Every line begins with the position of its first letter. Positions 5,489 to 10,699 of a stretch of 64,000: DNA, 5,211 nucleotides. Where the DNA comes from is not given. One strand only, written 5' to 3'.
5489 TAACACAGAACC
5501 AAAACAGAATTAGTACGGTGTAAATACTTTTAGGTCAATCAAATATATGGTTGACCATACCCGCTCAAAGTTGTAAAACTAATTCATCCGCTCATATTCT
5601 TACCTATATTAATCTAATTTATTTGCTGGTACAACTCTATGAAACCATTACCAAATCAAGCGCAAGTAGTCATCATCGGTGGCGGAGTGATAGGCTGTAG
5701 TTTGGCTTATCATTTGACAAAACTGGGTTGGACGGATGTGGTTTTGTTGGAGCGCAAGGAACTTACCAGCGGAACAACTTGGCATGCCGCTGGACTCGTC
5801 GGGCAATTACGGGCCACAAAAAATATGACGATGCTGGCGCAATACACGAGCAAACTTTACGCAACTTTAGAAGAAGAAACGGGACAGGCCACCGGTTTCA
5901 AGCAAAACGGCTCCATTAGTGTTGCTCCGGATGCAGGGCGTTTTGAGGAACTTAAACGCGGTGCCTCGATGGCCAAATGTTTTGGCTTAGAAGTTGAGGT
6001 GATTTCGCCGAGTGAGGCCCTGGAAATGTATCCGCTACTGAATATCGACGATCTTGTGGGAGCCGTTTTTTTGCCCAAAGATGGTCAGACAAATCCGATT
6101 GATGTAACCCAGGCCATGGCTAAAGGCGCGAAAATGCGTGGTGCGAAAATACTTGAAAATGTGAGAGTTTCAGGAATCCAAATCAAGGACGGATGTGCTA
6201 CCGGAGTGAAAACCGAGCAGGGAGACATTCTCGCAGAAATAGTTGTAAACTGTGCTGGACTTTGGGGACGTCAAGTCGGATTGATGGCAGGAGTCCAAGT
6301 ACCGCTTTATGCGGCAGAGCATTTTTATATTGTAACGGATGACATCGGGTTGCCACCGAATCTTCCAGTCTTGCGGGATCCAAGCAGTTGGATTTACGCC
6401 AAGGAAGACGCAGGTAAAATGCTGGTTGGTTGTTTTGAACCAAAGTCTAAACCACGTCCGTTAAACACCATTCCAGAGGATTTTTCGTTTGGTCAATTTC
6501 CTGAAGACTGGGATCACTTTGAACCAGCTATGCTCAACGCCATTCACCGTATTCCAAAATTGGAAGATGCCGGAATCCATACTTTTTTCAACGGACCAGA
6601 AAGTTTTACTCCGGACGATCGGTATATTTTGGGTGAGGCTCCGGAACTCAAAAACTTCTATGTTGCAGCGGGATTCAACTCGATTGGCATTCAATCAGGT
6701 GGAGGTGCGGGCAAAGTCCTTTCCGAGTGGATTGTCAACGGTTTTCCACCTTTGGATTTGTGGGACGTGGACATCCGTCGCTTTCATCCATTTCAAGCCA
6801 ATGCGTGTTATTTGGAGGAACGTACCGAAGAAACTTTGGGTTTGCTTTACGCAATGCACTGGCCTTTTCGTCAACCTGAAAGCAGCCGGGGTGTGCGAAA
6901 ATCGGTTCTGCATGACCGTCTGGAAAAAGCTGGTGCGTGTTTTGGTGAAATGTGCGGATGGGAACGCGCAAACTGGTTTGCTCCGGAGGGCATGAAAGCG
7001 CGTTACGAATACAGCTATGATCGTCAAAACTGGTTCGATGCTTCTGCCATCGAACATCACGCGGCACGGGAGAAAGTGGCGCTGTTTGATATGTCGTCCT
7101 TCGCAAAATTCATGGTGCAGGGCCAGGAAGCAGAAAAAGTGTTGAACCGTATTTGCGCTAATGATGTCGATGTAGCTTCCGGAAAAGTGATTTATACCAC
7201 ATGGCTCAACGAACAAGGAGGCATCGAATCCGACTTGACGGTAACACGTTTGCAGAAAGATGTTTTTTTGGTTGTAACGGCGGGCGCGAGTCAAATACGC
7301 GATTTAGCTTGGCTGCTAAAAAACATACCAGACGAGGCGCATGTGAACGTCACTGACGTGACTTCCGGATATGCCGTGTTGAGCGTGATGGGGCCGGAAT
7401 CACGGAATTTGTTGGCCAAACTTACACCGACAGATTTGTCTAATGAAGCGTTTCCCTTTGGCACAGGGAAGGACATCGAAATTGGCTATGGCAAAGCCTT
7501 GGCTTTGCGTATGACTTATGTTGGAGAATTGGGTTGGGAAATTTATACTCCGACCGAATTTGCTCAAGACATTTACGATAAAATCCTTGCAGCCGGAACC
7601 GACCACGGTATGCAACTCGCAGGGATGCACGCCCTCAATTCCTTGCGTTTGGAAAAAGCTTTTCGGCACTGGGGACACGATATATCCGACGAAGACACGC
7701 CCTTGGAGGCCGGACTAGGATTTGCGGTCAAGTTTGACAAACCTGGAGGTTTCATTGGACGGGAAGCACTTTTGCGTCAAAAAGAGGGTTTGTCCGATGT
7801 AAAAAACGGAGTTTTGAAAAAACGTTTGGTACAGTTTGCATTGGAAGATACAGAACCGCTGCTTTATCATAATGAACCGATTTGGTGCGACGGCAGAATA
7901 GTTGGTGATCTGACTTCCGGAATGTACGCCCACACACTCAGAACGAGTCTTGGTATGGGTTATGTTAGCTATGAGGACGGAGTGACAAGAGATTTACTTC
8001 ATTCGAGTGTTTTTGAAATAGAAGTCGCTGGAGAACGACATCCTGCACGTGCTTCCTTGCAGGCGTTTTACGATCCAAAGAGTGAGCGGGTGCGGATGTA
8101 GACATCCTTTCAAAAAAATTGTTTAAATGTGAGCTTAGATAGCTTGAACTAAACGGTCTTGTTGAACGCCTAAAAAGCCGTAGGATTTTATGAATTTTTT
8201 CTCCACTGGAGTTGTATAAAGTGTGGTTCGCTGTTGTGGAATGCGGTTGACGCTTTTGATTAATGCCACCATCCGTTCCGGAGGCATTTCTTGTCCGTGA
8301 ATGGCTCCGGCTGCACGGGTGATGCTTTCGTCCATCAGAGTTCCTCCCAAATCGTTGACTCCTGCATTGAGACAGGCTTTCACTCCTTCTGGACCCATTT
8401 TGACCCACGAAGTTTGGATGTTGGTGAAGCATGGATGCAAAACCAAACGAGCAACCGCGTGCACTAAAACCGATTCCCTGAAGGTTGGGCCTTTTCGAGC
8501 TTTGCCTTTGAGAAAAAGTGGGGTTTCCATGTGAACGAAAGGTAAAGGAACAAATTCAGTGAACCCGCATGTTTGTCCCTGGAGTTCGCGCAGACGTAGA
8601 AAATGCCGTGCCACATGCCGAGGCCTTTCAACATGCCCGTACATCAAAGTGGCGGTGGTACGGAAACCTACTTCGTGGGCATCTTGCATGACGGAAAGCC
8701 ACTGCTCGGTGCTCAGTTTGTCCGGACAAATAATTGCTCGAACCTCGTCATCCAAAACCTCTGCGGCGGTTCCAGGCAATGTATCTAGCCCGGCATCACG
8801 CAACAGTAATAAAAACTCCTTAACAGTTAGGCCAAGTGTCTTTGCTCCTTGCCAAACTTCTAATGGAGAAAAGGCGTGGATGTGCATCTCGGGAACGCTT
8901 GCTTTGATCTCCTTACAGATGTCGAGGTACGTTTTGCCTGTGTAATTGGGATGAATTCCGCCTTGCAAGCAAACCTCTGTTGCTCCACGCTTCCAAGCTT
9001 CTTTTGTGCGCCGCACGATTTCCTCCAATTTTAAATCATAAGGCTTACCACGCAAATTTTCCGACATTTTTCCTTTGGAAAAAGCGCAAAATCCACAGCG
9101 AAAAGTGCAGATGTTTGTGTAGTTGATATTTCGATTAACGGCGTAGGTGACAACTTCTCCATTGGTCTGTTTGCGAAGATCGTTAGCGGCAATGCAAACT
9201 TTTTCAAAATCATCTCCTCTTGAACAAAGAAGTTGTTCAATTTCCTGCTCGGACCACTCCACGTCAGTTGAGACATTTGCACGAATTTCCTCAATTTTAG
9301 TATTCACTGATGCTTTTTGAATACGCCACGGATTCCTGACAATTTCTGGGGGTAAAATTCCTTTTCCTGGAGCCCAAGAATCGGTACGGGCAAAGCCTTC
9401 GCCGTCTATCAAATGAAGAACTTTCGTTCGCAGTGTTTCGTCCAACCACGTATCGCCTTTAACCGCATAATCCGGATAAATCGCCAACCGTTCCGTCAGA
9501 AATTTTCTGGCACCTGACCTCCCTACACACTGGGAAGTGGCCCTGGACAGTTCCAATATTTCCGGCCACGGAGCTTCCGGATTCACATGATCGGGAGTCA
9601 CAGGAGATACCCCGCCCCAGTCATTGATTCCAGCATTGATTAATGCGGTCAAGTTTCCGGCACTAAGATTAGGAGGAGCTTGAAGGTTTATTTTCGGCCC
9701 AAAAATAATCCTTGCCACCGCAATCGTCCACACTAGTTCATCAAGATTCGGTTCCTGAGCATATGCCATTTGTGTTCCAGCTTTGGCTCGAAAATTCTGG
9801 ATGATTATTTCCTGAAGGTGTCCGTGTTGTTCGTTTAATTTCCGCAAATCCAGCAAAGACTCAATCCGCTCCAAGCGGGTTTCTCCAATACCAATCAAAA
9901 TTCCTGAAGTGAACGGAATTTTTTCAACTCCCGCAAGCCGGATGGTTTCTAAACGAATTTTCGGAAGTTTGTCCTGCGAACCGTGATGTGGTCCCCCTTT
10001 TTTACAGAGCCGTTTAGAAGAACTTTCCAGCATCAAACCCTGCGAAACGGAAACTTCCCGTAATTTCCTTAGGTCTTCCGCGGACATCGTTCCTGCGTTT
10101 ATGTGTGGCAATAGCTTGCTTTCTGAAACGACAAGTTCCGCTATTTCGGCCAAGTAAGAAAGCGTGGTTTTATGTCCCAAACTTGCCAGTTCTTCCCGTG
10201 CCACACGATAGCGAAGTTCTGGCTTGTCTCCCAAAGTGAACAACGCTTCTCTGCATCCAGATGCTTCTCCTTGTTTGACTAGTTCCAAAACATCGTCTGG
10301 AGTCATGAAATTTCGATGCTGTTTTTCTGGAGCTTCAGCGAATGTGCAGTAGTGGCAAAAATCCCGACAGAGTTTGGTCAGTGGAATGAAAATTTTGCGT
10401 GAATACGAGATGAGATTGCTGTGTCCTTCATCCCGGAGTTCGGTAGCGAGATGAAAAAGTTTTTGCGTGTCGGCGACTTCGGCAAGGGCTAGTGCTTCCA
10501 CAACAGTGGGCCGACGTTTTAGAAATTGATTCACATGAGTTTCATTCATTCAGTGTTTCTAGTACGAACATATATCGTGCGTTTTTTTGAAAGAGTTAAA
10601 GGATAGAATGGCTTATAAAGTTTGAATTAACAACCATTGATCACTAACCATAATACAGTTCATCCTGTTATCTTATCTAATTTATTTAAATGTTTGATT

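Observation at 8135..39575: Self-contained coenzyme F420 module joined to a roughly 25-kb amide/N-heterocycle catabolic island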

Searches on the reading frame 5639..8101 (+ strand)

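Call 5: search_protein_families(library=pfam, proteins=[window:5639-8101:+])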
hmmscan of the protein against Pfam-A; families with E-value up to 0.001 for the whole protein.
window:5639-8101:+ (820 aa): 10 families
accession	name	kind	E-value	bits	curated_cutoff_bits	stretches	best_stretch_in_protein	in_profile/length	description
PF01571.26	GCV_T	-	2.4e-83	279.7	25.6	1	424-696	1-255/255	Aminomethyltransferase folate-binding domain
PF01266.30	DAO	-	6.4e-70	236.9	27.9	1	10-364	2-353/353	FAD dependent oxidoreductase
PF08669.17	GCV_T_C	-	8.9e-20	70.8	25.9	1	728-812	1-80/80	Glycine cleavage T-protein C-terminal barrel domain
PF16350.10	FAO_M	-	6.7e-19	68.3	27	1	367-422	1-56/56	FAD dependent oxidoreductase central domain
PF07992.20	Pyr_redox_2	-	1.9e-06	27.9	26.1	1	7-40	142-174/291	Pyridine nucleotide-disulphide oxidoreductase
PF00070.33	Pyr_redox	-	9.9e-06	26.4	22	1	10-41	2-32/82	Pyridine nucleotide-disulphide oxidoreductase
PF01494.25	FAD_binding_3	-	2.7e-05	24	22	1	8-263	2-216/349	FAD binding domain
PF04268.17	SoxG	-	9.2e-05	23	21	1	536-645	36-142/152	Sarcosine oxidase, gamma subunit family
PF13450.12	NAD_binding_8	-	0.00041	21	21.9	0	12-47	1-37/68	NAD(P)-binding Rossmann-like domain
PF00890.30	FAD_binding_2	-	0.00059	19.6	20.4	0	10-58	2-49/414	FAD binding domain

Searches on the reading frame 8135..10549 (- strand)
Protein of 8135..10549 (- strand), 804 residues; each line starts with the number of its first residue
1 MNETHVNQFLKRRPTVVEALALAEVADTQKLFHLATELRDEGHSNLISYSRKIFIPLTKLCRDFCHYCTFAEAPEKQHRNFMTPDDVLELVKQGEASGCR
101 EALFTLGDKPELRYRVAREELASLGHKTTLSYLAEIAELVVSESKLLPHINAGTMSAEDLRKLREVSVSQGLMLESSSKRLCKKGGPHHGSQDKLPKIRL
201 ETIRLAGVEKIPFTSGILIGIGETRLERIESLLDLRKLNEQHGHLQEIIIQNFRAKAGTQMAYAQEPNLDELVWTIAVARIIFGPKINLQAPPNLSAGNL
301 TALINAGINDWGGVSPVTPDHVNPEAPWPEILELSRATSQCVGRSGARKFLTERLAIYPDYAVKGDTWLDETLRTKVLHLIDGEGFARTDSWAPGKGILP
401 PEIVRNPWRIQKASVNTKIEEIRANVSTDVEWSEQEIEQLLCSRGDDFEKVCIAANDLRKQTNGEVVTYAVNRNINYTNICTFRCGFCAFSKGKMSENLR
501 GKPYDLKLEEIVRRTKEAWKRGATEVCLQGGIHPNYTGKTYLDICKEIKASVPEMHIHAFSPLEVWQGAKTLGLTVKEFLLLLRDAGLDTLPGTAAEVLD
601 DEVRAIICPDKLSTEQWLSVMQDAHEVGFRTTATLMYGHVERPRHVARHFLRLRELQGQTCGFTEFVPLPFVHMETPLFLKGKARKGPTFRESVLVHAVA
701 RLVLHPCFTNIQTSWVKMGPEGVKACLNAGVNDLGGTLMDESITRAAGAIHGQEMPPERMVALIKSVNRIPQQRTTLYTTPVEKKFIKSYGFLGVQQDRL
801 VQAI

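Call 3: search_protein_families(library=pfam, proteins=[window:8135-10549:-])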
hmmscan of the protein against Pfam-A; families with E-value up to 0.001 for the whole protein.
window:8135-10549:- (804 aa): 2 families
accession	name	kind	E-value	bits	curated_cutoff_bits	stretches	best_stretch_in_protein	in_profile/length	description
PF04055.27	Radical_SAM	-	1.3e-35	123.5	29.5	2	475-649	1-162/166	Radical SAM superfamily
PF19288.4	CofH_C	-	2.5e-17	63.3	27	1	662-779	3-117/125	CofH/MqnC C-terminal region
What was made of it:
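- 8135..10549 (-): fbiC (fused CofG/CofH FO synthase, 804 aa). Pfam finds Radical_SAM and CofH_C (call 3).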

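Call 6: search_protein_families(library=ncbifam, proteins=[window:8135-10549:-], max_evalue=0.00001)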
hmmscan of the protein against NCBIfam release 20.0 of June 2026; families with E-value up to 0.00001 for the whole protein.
window:8135-10549:- (804 aa): 18 families
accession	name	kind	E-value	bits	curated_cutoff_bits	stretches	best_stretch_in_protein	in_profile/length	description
NF006687.0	PRK09234.1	equivalog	0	1089.7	1018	2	418-785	478-841/849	bifunctional FO biosynthesis protein CofGH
TIGR03551.1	F420_cofH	equivalog_domain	6.7e-171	567.7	374.1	2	433-779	2-343/345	5-amino-6-(D-ribitylamino)uracil--L-tyrosine 4-hydroxyphenyl transferase CofH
NF005609.0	PRK07360.1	equivalog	1.9e-147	490.9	426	3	416-780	5-367/374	7,8-didemethyl-8-hydroxy-5-deazariboflavin synthase subunit CofH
TIGR03550.1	F420_cofG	equivalog_domain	2.4e-141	470.6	213.35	2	48-377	1-321/322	7,8-didemethyl-8-hydroxy-5-deazariboflavin synthase CofG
TIGR00423.1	TIGR00423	subfamily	4.1e-131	436.9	260.25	2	467-779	1-308/310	CofH family radical SAM protein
NF004884.0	PRK06245.1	equivalog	1.7e-125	418.4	209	2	40-381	4-332/340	7,8-didemethyl-8-hydroxy-5-deazariboflavin synthase subunit CofG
TIGR03699.1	menaquin_MqnC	equivalog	1.5e-117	392.2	428.1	2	435-779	6-340/342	cyclic dehypoxanthinyl futalosine synthase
TIGR03700.1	mena_SCO4494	equivalog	8.3e-103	344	434.55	2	425-779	4-349/351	aminofutalosine synthase MqnE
NF006277.0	PRK08445.1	equivalog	9.9e-81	271.2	576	1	449-779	19-343/348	dehypoxanthine futalosine cyclase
NF006276.0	PRK08444.1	equivalog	2.3e-77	260.4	560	1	447-779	25-348/353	aminofutalosine synthase MqnE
NF004580.0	PRK05926.1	equivalog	2.5e-60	204.6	583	2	420-771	16-362/370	hypothetical protein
TIGR00433.2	bioB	equivalog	5.6e-25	88.2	225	2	16-286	5-253/307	biotin synthase BioB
TIGR03956.1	rSAM_HydE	equivalog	1.1e-24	87.3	254.6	1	430-732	9-287/340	[FeFe] hydrogenase H-cluster radical SAM maturase HydE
TIGR03957.1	rSAM_HmdB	equivalog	2e-19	69.9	320.9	1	143-316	117-283/317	5,10-methenyltetrahydromethanopterin hydrogenase cofactor biosynthesis protein HmdB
TIGR03910.1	pyrrolys_PylB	equivalog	4.7e-19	68.5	348.2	2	18-286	25-270/347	methylornithine synthase PylB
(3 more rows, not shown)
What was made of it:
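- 8135..10549 (-): NCBIfam NF006687 scores 1089.7 bits against a cut-off of 1018 (call 6).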
